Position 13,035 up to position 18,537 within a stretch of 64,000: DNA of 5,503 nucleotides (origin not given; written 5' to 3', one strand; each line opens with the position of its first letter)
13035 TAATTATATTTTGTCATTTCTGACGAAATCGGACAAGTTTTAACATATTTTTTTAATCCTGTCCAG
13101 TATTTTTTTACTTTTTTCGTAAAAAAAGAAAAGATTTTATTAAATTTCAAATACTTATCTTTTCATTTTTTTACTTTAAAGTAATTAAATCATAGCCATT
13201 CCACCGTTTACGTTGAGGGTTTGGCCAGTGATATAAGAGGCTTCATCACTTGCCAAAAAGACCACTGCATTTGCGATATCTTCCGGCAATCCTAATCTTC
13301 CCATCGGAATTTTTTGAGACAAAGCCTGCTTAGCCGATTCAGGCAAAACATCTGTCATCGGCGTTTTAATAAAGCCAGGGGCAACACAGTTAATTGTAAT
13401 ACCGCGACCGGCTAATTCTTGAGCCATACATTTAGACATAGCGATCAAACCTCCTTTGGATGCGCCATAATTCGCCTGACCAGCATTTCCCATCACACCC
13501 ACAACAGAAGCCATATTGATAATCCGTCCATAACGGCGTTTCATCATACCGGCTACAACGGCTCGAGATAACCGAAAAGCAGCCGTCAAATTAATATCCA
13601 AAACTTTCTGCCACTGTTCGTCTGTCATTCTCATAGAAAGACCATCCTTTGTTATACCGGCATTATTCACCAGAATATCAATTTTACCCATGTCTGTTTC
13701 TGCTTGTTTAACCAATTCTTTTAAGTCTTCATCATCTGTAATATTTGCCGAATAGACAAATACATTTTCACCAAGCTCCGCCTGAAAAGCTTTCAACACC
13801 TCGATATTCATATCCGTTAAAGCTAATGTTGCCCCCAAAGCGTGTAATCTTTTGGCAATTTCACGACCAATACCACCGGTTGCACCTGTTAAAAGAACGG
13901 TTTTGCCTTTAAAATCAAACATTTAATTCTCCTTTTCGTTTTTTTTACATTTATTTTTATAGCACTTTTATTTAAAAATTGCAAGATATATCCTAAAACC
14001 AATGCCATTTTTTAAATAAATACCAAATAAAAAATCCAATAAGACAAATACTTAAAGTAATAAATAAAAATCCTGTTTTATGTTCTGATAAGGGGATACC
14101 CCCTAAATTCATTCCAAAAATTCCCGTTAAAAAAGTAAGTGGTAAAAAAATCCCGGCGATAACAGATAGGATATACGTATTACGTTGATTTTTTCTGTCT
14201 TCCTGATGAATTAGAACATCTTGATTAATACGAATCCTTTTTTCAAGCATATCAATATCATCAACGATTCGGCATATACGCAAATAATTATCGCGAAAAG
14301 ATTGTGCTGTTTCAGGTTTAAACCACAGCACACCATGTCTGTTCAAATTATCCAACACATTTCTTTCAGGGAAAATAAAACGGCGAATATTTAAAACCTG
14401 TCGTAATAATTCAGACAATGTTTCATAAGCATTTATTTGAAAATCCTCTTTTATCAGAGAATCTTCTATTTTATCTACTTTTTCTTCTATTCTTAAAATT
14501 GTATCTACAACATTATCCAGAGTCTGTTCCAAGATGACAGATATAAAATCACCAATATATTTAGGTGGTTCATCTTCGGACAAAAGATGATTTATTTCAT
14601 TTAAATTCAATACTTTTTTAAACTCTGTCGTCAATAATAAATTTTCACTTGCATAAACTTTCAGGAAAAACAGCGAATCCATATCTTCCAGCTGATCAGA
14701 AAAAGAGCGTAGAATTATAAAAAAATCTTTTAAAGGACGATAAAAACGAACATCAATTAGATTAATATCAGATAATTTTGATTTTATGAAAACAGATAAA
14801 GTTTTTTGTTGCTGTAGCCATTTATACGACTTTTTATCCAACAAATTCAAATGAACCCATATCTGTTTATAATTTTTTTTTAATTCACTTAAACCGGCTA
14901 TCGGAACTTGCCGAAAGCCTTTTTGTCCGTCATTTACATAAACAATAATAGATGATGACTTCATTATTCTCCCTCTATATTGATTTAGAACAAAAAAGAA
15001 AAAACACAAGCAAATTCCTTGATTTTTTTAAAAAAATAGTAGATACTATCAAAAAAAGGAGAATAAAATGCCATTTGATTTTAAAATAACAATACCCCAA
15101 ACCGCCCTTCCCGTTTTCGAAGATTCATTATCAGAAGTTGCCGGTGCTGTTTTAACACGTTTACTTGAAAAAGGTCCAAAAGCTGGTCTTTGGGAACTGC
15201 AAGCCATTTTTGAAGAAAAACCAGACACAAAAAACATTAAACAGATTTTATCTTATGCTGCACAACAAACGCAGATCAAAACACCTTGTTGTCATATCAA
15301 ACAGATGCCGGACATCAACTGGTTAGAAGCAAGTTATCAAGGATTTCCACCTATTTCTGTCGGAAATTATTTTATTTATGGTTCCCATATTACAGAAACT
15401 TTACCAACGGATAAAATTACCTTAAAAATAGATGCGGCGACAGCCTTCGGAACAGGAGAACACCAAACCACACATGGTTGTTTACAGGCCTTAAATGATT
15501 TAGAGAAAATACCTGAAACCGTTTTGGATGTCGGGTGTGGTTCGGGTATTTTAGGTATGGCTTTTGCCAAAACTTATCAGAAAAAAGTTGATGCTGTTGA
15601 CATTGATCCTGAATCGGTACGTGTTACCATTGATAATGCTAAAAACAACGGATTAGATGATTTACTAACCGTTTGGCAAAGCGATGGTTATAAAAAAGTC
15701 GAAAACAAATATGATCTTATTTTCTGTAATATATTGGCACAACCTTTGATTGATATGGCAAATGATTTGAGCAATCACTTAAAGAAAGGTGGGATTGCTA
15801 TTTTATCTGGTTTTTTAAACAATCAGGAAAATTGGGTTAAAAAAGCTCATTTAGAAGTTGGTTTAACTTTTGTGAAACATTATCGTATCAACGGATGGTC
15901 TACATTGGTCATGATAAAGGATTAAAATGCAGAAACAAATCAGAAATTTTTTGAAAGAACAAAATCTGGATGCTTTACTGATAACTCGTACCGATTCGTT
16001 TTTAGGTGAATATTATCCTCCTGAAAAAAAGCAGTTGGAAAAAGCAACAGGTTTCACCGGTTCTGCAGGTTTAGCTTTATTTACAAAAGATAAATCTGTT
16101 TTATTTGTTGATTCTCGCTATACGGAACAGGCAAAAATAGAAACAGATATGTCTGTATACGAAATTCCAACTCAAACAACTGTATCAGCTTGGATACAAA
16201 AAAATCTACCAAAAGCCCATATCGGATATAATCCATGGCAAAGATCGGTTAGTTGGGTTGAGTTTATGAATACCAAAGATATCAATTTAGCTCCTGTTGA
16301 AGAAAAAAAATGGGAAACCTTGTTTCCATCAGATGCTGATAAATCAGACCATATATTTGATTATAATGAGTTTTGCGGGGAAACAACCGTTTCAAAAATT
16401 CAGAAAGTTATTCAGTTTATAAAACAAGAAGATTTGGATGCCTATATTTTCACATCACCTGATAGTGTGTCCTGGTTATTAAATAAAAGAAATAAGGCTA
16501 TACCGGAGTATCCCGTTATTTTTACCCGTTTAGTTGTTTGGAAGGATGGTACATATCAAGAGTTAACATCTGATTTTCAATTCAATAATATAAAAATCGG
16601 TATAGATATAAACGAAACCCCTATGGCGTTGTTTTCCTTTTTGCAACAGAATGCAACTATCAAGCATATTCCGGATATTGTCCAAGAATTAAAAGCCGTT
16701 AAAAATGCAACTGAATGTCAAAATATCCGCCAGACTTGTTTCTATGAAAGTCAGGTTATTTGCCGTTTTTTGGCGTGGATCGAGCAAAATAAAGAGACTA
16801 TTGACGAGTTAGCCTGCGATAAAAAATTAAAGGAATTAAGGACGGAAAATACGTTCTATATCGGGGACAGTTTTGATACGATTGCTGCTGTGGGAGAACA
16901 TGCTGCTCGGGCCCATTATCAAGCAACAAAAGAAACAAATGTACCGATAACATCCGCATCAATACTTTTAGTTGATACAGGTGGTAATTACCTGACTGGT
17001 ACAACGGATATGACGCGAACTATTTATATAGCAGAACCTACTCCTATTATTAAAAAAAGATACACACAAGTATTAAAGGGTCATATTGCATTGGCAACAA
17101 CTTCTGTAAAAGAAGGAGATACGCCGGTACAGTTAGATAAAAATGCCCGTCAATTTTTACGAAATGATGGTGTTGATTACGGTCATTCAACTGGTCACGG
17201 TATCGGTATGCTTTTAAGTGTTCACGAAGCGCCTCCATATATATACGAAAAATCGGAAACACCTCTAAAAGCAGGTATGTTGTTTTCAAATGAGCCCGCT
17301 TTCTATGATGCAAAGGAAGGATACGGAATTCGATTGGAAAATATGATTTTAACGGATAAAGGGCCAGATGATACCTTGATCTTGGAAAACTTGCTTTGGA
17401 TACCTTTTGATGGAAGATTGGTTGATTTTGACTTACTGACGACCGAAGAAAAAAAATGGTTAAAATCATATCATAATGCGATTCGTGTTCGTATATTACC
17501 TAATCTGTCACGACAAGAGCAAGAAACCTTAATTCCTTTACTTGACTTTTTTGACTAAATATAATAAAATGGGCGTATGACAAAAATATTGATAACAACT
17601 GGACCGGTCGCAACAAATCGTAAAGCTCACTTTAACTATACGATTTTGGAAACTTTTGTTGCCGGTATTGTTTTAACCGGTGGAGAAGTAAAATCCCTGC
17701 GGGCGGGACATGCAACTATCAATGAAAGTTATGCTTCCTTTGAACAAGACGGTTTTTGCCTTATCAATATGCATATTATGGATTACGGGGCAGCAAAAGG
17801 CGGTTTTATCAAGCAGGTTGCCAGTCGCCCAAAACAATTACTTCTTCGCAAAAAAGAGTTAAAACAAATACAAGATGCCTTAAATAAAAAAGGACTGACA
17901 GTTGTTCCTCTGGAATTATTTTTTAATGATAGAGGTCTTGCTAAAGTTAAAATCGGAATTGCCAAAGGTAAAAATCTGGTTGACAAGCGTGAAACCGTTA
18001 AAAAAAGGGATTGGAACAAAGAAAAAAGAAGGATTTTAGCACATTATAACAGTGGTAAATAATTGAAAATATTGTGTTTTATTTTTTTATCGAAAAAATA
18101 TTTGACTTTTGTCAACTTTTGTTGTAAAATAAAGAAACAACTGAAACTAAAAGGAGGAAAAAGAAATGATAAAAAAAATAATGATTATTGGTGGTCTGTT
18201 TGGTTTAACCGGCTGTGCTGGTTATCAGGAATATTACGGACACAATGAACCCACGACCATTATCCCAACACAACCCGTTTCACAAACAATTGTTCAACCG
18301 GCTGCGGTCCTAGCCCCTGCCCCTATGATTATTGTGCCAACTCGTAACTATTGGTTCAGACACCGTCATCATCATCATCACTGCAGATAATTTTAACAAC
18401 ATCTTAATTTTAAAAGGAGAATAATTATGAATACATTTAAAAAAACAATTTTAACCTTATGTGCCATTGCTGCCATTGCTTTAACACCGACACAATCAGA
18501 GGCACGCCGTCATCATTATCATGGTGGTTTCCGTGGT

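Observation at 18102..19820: Self-contained three-gene cassette of exported proteins, two of them histidine-rich, bracketed by a near-consensus promoter and a strong terminator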

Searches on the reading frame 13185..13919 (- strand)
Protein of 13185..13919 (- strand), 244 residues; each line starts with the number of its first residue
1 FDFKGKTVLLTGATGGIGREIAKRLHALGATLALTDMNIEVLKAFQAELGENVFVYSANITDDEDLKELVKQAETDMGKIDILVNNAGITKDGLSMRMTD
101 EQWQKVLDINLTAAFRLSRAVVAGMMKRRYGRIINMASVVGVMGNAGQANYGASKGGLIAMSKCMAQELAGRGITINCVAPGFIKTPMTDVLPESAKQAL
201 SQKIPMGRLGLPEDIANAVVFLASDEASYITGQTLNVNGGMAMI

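Call 46: search_protein_families(library=pfam, proteins=[window:13185-13919:-])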
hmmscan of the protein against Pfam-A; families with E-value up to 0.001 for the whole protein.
window:13185-13919:- (244 aa): 5 families
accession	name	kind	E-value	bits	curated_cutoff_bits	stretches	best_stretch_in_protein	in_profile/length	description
PF13561.12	adh_short_C2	-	1.2e-71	241.5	27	1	12-241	1-235/236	Enoyl-(Acyl carrier protein) reductase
PF00106.31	adh_short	-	3.7e-61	206.4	26.6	1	6-192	1-190/195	short chain dehydrogenase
PF08659.16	KR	-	3.2e-21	76.5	22.6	1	7-164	2-162/180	KR domain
PF01370.27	Epimerase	-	4.2e-06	26.8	20.9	1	8-122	1-103/240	NAD dependent epimerase/dehydratase family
PF13460.12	NAD_binding_10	-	1e-05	25.9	27.2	1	12-187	1-149/184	NAD(P)H-binding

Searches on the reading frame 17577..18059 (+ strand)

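Call 46: search_protein_families(library=pfam, proteins=[window:17577-18059:+])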
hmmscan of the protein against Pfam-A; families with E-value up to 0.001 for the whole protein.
window:17577-18059:+ (161 aa): 1 family
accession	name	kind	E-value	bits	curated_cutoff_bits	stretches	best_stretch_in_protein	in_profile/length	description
PF01668.23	SmpB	-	3.4e-49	166.9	27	1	11-155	1-142/143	SmpB protein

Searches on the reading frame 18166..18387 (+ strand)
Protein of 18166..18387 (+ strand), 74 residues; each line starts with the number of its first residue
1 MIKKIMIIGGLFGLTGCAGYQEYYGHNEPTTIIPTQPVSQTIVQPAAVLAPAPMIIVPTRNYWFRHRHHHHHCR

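Call 3: search_protein_families(library=pfam, proteins=[window:18166-18387:+], max_evalue=1)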
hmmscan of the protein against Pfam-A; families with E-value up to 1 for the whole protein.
window:18166-18387:+ (74 aa): 1 family
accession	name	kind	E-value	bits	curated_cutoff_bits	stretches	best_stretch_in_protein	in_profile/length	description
PF20754.2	Thermo-DBP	-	0.25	12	24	1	24-58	22-56/98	Thermo-DBP-RP2 C-terminal domain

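Call 4: search_protein_families(library=ncbifam, proteins=[window:18166-18387:+], max_evalue=1)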
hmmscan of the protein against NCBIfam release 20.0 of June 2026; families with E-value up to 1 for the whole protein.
window:18166-18387:+ (74 aa): 0 families

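Call 52: list_cluster_members(proteins=[window:18166-18387:+, P0003, P0001, P0009, P0038, P0013, P0043, P0005, P0039])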
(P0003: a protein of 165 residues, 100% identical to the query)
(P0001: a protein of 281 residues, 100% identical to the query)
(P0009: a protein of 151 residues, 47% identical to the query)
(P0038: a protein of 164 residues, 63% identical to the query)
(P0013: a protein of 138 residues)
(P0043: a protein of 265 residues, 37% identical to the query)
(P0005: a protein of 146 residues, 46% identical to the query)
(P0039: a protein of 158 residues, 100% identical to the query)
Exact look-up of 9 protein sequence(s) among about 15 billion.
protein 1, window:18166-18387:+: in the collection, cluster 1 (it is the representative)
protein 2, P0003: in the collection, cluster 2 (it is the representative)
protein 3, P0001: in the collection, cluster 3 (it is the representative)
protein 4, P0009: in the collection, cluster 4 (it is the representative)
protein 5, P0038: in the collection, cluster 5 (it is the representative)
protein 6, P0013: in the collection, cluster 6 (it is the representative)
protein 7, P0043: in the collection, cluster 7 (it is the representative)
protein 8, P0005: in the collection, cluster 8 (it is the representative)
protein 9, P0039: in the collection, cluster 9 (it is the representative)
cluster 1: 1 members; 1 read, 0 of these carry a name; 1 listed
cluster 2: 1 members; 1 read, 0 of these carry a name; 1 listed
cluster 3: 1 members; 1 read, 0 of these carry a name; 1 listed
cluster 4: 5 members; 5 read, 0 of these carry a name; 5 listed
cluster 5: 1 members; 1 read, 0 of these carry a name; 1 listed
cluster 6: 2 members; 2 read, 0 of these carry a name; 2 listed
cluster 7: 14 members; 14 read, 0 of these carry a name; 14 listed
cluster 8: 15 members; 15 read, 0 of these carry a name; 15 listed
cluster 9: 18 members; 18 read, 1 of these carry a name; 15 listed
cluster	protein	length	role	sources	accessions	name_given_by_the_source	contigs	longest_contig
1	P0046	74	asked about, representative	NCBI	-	-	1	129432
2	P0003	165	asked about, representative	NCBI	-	-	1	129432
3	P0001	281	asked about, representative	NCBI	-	-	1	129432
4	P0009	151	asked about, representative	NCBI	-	-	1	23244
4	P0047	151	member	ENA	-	-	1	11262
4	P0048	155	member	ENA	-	-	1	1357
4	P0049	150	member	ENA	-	-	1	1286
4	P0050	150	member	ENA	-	-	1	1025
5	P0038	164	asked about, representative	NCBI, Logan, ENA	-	-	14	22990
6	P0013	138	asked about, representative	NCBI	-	-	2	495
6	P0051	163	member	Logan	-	-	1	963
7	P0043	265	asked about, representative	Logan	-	-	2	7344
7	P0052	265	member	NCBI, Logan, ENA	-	-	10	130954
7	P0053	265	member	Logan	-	-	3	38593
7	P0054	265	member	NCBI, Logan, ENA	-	-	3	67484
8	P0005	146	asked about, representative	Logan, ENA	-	-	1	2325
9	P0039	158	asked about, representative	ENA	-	-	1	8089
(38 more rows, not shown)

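Call 56: search_protein_families(library=phrogs, proteins=[window:18166-18387:+], max_evalue=0.1)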
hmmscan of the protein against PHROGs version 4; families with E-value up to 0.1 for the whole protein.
window:18166-18387:+ (74 aa): 2 families
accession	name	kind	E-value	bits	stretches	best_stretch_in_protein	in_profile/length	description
phrog_542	-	unknown function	0.041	15.5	1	1-41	1-46/97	-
phrog_812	-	lysis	0.074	14.2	1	1-38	1-36/102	Rz-like spanin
